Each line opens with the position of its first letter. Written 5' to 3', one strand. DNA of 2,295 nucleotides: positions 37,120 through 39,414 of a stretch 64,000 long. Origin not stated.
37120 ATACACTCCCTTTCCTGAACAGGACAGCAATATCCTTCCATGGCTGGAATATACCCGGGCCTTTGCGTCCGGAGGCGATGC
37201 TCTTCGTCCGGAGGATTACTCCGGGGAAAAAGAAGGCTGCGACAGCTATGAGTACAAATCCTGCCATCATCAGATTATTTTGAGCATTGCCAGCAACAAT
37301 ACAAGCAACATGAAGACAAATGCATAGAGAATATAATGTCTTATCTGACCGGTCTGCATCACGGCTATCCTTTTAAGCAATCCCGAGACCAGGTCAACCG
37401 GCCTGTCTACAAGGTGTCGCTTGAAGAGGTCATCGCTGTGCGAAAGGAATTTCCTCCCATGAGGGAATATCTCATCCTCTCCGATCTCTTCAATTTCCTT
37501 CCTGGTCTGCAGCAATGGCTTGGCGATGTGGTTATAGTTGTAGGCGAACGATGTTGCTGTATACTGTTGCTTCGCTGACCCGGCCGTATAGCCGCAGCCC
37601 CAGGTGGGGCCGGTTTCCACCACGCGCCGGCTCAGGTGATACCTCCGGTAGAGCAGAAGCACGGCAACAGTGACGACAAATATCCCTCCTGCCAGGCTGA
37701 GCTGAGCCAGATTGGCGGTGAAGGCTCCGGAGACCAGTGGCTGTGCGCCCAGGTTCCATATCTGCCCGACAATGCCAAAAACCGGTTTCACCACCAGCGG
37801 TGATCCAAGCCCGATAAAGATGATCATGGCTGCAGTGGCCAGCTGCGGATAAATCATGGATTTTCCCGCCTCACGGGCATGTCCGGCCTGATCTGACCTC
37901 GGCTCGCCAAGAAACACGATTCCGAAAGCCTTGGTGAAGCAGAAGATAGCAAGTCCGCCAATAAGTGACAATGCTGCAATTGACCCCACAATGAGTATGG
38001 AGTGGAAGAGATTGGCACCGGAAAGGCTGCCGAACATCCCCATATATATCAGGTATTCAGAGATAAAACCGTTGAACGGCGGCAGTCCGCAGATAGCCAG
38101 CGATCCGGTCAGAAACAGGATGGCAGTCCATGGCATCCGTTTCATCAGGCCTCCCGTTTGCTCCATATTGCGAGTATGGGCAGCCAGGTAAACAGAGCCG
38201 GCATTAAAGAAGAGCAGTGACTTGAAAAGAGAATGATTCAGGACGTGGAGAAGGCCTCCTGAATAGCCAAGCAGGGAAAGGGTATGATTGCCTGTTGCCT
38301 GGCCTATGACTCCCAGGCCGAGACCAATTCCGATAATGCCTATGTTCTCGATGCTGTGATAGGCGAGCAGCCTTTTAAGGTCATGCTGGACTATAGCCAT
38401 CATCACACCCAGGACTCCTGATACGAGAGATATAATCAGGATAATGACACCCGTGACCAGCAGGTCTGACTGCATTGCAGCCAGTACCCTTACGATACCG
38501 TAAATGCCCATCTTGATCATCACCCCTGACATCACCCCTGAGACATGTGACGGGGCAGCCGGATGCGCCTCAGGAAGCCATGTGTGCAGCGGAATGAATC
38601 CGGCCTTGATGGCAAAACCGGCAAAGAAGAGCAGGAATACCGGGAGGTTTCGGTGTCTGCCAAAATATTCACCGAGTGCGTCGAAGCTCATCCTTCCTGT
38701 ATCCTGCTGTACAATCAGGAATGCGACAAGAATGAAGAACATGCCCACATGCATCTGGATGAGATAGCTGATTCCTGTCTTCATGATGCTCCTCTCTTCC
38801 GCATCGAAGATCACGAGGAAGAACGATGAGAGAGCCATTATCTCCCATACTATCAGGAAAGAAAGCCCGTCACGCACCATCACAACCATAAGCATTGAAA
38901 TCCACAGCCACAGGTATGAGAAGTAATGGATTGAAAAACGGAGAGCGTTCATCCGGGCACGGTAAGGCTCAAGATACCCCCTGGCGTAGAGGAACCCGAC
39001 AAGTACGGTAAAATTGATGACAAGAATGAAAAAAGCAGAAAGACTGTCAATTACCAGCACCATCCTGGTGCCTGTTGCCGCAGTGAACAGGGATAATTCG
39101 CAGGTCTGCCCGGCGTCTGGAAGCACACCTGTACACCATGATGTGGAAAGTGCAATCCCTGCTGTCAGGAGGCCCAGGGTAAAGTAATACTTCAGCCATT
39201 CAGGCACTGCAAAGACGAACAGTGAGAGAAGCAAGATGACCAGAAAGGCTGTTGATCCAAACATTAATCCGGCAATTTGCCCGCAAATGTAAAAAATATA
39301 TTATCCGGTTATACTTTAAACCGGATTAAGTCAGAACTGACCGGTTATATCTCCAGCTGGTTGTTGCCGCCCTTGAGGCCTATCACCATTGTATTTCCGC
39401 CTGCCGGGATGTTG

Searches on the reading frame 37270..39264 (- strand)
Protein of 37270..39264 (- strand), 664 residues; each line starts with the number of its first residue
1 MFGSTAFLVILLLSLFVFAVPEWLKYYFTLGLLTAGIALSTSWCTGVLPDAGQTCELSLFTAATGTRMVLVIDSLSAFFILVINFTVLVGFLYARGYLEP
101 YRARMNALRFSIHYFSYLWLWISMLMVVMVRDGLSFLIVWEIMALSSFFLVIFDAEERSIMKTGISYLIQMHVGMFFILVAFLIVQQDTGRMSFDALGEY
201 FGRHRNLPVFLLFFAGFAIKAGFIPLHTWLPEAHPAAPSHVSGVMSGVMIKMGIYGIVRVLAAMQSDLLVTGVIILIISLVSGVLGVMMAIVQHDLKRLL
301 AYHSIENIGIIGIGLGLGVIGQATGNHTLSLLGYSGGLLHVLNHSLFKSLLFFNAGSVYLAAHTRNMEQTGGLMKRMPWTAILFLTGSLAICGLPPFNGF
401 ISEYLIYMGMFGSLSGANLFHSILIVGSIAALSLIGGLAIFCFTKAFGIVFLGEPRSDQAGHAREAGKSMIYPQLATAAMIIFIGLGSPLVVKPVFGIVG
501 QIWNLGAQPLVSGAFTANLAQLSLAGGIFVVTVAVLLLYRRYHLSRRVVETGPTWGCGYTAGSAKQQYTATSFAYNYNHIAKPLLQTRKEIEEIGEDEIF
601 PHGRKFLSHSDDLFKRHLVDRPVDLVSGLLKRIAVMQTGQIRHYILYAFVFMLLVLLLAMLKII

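Call 4: search_protein_families(library=pfam, proteins=[window:37270-39264:-], max_evalue=0.01)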
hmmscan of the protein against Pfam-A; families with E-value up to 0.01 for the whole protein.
window:37270-39264:- (664 aa): 1 family
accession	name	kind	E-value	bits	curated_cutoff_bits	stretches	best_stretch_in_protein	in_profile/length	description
PF00361.26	Proton_antipo_M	-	9.2e-53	179.8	21.5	1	134-412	5-277/294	NADH:quinone oxidoreductase/Mrp antiporter, TM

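Call 5: search_protein_families(library=ncbifam, proteins=[window:37270-39264:-], max_evalue=0.01)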
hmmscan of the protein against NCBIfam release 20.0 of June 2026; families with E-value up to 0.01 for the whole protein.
window:37270-39264:- (664 aa): 72 families (the best 25 are shown)
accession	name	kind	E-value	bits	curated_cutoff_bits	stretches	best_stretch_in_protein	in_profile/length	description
NF005086.0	PRK06521.1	equivalog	1.9e-166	555.3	667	1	6-659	14-666/669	hydrogenase 4 subunit B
NF006418.0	PRK08667.1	equivalog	5e-136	454.8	794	1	50-659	53-640/644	hydrogenase membrane subunit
NF006240.0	PRK08376.1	subfamily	7.5e-73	246.2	662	1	61-493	77-497/521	putative monovalent cation/H+ antiporter subunit D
NF005958.0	PRK08042.1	equivalog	1e-70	239.2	727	1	69-592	70-571/608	formate hydrogenlyase subunit 3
NF005097.0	PRK06525.1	equivalog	2e-61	208.2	430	1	8-474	10-461/480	hydrogenase 4 subunit D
NF006419.0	PRK08668.1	equivalog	2.3e-61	208.4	617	1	8-577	9-553/613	NADH dehydrogenase subunit M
TIGR01972.1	NDH_I_M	subfamily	1.2e-55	189.1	263.8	1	51-495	55-475/486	NADH-quinone oxidoreductase subunit M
NF009310.0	PRK12668.1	equivalog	3.7e-55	187.8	564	1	6-490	9-436/584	Na(+)/H(+) antiporter subunit D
NF005141.0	PRK06590.1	equivalog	5.7e-51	174.2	556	1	11-661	17-611/615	NADH-quinone oxidoreductase subunit L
TIGR01974.1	NDH_I_L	subfamily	1.8e-48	165.9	407.5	1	11-659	15-629/630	NADH-quinone oxidoreductase subunit L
NF005044.0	PRK06458.1-4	equivalog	1.1e-46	159.8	610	1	68-426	68-430/531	hydrogenase 4 subunit F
NF009287.0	PRK12647.1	equivalog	3.4e-45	154.9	937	1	63-494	65-473/773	putative monovalent cation/H+ antiporter subunit A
NF009308.0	PRK12665.1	equivalog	2.1e-43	148.6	585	1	25-467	33-454/531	Na+/H+ antiporter subunit D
NF009288.0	PRK12648.1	equivalog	2.3e-43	148.4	1104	1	60-496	62-479/954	monovalent cation/H+ antiporter subunit A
NF009285.0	PRK12645.1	equivalog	2.5e-42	145.1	1028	1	64-494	68-499/804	Na+/H+ antiporter subunit A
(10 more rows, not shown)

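Call 23: search_solved_structures(query=window:37270-39264:-, max_evalue=1e-20, show_alignments=3)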
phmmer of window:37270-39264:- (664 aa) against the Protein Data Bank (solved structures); distinct sequences matched with E-value up to 1e-20: 32.
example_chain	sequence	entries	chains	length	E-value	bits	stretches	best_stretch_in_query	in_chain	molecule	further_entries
7z0s_C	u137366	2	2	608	6e-59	203.6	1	123-592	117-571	Formate hydrogenlyase subunit 3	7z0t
6cfw_H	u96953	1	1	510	3.8e-56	194.3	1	62-486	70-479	Monovalent cation/H+ antiporter subunit D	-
6hum_D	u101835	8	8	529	3.9e-31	111.7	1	87-464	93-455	NAD(P)H-quinone oxidoreductase chain 4 1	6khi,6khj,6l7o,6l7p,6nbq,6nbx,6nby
7ar7_M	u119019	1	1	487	6e-31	111.1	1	68-427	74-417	NADH-ubiquinone oxidoreductase chain 4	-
7aqw_M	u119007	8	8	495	6.3e-31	111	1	68-427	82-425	NADH-ubiquinone oxidoreductase chain 4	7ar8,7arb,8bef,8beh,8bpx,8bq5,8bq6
8e73_4M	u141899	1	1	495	7.8e-31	110.7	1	68-427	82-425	Nad4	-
7a23_M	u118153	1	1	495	1.1e-30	110.2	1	68-427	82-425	Nad4m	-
7qru_D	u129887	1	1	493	1.2e-30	110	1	47-492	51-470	Na+/H+ antiporter subunit D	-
7aqq_M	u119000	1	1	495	2e-30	109.3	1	68-427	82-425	NADH-ubiquinone oxidoreductase chain 4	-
6z16_A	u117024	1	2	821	4.1e-29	105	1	71-487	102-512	Multisubunit Na+/H+ antiporter, A subunit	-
6hum_F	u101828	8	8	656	4.9e-28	101.4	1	66-411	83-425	NADH dehydrogenase subunit 5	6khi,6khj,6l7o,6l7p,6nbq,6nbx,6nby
7qru_A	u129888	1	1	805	1.9e-27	99.5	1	61-485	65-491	Na+/H+ antiporter subunit A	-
8e9g_L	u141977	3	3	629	5.6e-27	98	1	68-485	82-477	NADH-quinone oxidoreductase, L subunit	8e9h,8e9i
7p61_M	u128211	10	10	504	7.7e-27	97.5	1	18-433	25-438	NADH dehydrogenase I subunit M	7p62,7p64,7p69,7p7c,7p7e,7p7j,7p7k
3rko_M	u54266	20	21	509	7.9e-27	97.4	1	18-433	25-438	NADH-QUINONE OXIDOREDUCTASE SUBUNIT M | NADH dehydrogenase I subunit M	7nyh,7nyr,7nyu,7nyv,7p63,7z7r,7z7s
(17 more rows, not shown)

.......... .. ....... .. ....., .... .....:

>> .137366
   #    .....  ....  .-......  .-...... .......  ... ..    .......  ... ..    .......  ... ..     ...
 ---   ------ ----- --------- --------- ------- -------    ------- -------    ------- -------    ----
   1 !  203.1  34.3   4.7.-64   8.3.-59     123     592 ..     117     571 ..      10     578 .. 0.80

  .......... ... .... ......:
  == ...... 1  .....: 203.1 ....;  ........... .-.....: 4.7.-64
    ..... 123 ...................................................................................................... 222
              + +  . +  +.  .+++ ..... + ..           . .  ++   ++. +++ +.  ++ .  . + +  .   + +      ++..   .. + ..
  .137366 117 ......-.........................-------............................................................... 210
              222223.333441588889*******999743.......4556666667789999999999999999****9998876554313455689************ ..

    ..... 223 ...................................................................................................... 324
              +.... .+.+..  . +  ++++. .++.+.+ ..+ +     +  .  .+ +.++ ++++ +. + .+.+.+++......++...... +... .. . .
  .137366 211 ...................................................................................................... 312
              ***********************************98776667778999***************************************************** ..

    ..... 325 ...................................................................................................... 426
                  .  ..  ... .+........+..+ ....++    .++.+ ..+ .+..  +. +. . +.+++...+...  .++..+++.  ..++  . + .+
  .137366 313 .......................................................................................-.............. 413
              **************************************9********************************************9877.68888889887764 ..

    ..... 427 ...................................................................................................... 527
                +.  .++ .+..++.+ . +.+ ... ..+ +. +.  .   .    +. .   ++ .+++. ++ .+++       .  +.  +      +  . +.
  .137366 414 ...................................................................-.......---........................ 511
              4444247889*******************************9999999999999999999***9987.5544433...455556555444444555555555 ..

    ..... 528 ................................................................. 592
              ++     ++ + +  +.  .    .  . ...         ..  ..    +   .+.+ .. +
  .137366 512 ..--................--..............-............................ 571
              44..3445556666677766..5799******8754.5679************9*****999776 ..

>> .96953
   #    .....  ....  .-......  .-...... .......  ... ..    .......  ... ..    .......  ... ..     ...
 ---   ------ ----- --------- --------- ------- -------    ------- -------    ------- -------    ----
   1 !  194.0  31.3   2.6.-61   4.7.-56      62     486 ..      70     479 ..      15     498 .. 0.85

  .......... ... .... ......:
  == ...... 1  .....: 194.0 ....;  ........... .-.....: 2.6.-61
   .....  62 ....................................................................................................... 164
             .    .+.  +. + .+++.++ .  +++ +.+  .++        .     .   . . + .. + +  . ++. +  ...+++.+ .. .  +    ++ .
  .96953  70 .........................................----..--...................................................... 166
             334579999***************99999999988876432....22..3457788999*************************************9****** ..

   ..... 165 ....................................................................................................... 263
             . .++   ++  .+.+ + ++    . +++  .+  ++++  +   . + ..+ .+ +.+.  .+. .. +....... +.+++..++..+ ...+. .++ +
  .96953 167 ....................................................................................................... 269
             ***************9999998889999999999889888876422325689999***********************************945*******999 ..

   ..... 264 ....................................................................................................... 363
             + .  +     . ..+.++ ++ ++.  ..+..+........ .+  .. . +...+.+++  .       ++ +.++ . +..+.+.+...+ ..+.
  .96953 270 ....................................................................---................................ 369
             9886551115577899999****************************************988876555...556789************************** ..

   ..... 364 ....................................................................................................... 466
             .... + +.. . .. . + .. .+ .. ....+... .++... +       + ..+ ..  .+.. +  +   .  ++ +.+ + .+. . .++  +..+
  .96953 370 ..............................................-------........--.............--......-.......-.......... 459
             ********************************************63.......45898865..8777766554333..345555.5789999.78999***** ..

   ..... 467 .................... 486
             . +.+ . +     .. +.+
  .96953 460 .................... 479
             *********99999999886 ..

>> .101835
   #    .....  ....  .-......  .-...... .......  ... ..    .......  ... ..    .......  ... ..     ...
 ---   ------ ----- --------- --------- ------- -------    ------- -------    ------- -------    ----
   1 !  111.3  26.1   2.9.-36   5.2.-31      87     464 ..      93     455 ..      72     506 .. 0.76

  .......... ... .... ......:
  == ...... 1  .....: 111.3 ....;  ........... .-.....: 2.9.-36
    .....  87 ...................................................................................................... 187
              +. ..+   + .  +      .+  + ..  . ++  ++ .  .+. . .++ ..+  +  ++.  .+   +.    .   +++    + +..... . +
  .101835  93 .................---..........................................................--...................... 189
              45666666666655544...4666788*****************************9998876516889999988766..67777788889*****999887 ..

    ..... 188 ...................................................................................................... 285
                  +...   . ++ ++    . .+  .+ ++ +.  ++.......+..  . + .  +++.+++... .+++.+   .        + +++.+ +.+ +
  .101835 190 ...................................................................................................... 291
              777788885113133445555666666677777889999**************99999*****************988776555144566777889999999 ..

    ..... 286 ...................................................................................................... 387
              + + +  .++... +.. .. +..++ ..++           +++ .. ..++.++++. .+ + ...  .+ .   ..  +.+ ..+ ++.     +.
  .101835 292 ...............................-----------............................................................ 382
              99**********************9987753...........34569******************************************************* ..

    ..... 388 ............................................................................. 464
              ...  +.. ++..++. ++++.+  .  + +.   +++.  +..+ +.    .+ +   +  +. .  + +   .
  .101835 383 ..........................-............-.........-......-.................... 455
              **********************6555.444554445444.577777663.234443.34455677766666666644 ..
